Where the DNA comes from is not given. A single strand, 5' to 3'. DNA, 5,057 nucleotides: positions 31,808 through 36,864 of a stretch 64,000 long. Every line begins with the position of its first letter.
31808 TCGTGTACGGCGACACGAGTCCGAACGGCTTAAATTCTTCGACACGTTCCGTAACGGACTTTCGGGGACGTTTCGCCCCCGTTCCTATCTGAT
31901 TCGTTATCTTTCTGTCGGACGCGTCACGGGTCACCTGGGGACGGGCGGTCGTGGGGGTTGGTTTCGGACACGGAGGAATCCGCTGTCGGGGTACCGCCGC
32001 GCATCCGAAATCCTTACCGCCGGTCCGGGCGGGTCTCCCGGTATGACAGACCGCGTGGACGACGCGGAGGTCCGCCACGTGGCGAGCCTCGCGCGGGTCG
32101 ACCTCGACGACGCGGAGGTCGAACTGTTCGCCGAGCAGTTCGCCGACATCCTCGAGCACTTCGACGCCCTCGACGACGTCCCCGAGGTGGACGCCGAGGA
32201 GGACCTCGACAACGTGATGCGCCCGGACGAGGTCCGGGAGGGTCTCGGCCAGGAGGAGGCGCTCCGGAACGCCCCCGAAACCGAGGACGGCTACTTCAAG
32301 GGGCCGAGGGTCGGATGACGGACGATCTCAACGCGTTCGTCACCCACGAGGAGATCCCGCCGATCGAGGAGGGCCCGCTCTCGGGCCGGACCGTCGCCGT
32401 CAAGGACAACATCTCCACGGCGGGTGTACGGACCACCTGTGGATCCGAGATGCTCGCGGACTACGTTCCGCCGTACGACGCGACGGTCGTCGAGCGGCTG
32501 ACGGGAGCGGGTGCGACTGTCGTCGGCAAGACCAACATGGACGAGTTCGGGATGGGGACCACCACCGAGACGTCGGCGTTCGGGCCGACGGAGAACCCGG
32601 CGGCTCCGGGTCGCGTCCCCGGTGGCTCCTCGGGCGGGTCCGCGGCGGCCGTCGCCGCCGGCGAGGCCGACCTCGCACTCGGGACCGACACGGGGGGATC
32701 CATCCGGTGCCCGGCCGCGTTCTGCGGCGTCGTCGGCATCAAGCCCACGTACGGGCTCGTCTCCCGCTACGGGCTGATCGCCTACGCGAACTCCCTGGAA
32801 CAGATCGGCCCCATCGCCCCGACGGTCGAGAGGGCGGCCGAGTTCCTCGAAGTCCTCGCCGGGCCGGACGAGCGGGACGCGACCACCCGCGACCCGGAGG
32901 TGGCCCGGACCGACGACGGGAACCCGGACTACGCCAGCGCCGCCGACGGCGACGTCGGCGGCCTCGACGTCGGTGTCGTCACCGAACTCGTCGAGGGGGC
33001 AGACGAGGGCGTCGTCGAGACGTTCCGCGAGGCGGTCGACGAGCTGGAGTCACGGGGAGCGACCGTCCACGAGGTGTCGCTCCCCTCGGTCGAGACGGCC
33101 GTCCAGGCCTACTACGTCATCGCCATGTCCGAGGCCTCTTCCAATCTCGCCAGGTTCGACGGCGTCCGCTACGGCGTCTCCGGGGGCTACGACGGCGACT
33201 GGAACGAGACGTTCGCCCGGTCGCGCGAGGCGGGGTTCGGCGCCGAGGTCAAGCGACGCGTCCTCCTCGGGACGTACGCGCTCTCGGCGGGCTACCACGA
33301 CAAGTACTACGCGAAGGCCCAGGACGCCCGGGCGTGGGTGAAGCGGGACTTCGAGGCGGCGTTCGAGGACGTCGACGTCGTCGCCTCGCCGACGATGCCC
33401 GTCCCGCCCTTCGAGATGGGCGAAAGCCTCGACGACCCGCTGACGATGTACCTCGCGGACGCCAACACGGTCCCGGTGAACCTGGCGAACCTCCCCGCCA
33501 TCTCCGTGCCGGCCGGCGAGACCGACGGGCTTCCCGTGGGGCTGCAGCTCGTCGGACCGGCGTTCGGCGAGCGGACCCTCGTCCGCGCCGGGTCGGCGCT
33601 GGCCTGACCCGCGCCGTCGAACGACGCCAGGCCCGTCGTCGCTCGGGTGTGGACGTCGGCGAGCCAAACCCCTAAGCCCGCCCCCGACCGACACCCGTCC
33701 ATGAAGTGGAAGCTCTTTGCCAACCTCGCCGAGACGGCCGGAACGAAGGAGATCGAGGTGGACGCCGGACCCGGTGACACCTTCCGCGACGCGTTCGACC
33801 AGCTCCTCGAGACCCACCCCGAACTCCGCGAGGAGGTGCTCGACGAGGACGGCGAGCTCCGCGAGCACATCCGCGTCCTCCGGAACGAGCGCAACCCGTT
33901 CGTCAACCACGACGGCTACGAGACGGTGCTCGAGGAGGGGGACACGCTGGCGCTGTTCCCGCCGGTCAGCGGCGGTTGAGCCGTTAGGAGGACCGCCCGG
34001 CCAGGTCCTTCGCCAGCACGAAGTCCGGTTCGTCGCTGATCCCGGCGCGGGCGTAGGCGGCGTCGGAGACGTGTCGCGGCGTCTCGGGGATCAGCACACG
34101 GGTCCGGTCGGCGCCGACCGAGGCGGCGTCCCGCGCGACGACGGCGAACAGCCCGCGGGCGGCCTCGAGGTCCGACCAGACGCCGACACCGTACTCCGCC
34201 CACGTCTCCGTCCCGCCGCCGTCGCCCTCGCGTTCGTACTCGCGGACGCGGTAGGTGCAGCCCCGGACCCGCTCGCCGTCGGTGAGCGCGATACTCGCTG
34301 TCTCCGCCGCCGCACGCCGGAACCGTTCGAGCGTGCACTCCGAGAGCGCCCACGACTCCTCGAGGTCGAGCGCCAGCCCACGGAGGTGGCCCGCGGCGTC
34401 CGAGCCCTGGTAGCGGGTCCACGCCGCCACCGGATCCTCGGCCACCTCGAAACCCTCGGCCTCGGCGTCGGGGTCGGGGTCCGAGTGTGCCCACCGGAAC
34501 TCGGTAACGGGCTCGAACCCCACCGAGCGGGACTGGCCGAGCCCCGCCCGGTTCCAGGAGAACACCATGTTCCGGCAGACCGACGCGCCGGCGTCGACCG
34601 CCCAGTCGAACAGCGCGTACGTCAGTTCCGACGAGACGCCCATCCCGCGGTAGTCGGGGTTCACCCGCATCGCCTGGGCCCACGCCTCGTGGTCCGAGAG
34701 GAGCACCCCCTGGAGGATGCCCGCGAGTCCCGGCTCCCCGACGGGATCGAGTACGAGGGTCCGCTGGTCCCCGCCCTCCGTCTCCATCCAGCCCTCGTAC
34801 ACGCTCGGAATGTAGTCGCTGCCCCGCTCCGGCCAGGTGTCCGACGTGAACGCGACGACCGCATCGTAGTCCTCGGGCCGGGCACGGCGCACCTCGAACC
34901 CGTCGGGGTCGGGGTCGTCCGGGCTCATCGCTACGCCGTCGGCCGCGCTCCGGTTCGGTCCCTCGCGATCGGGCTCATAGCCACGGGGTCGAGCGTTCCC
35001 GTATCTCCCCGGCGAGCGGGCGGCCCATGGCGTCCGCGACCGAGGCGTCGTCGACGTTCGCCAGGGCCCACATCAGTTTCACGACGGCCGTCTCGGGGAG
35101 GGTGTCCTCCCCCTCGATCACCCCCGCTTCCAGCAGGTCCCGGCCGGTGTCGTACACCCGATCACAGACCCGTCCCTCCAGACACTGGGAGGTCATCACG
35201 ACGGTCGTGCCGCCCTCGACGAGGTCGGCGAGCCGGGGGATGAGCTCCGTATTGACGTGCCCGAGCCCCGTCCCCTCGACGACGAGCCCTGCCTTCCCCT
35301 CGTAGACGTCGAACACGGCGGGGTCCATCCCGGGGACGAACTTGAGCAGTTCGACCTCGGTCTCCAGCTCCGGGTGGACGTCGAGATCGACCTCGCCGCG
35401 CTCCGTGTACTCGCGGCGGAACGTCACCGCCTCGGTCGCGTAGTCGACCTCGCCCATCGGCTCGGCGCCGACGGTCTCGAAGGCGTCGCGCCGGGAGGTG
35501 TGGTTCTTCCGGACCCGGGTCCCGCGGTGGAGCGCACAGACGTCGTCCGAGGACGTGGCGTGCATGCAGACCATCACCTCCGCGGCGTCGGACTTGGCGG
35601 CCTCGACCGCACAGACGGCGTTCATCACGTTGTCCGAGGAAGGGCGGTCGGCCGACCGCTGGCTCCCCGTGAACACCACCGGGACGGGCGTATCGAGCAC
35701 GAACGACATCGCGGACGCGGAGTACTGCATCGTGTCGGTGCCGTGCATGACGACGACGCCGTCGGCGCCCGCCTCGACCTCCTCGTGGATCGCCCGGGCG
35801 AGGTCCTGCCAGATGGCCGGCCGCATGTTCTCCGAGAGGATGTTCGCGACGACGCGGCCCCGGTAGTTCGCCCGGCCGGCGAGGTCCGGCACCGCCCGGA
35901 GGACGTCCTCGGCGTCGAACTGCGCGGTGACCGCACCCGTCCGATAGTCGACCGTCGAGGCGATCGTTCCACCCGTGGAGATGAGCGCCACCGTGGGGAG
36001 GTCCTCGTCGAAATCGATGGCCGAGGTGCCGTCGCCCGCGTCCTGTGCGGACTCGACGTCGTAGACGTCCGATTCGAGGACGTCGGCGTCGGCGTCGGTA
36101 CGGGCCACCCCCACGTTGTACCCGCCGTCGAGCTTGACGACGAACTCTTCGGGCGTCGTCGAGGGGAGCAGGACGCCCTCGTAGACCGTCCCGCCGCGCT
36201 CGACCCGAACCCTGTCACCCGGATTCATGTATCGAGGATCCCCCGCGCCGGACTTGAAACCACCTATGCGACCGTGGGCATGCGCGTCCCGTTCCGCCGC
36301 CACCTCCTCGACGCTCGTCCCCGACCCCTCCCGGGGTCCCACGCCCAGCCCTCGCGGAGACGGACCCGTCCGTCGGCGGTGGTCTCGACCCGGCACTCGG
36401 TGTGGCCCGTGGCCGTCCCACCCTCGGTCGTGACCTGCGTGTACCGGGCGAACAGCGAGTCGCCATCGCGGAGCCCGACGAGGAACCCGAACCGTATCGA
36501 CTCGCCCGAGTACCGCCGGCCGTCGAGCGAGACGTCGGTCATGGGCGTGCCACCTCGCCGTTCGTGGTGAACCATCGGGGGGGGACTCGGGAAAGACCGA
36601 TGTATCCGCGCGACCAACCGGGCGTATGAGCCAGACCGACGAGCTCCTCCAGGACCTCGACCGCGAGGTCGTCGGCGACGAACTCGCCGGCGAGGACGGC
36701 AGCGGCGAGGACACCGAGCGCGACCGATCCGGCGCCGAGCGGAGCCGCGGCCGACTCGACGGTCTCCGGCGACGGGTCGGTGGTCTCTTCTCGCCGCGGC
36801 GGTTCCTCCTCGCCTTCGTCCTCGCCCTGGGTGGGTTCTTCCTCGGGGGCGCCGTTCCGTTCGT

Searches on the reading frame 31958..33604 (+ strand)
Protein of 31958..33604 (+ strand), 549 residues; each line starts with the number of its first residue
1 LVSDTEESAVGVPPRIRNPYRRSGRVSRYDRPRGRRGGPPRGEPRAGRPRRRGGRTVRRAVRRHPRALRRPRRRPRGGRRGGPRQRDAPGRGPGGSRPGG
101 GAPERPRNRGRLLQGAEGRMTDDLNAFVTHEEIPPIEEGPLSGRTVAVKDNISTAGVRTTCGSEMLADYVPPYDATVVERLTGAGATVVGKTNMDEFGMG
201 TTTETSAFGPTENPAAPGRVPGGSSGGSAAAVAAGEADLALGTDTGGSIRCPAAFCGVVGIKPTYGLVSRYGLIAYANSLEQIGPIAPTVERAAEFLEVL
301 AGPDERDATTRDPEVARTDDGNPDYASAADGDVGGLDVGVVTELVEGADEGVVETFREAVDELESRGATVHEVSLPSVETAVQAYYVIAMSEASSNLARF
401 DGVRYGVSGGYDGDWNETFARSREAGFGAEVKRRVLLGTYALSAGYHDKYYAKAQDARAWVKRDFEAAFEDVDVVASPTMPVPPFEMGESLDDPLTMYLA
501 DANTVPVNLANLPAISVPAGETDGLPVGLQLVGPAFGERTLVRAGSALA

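Call 69: search_protein_families(library=pfam, proteins=[window:31958-33604:+], max_evalue=0.00001)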
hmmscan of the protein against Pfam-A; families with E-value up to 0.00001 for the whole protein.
window:31958-33604:+ (549 aa): 1 family
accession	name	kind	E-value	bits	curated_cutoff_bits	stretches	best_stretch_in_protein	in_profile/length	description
PF01425.27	Amidase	-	7.4e-144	480.5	27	1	137-541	43-444/445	Amidase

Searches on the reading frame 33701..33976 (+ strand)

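Call 69: search_protein_families(library=pfam, proteins=[window:33701-33976:+], max_evalue=0.00001)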
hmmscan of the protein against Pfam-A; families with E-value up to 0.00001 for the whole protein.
window:33701-33976:+ (92 aa): 1 family
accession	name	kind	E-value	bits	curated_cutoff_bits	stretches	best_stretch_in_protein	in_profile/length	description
PF02597.26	ThiS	-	1.3e-12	48.5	22.5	1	4-92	2-76/76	ThiS family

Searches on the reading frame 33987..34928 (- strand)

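Call 69: search_protein_families(library=pfam, proteins=[window:33987-34928:-], max_evalue=0.00001)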
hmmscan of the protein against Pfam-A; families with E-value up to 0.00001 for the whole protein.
window:33987-34928:- (314 aa): 1 family
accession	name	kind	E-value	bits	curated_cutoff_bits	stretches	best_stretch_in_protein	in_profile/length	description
PF00583.31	Acetyltransf_1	-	2.8e-07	31.2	20.7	1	28-118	8-96/116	Acetyltransferase (GNAT) family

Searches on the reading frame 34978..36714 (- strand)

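Call 69: search_protein_families(library=pfam, proteins=[window:34978-36714:-], max_evalue=0.00001)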
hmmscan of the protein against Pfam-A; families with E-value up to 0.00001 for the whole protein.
window:34978-36714:- (579 aa): 3 families
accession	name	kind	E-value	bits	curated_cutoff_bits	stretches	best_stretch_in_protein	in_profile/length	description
PF00710.25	Asparaginase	-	2.2e-61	207.2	22.5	1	242-433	2-188/193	Asparaginase, N-terminal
PF17763.6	Asparaginase_C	-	3e-29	101.7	34.6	1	454-557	2-107/114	Glutaminase/Asparaginase C-terminal domain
PF18195.6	GatD_N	-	5.8e-14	51.6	25.7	1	163-212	1-53/54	GatD N-terminal domain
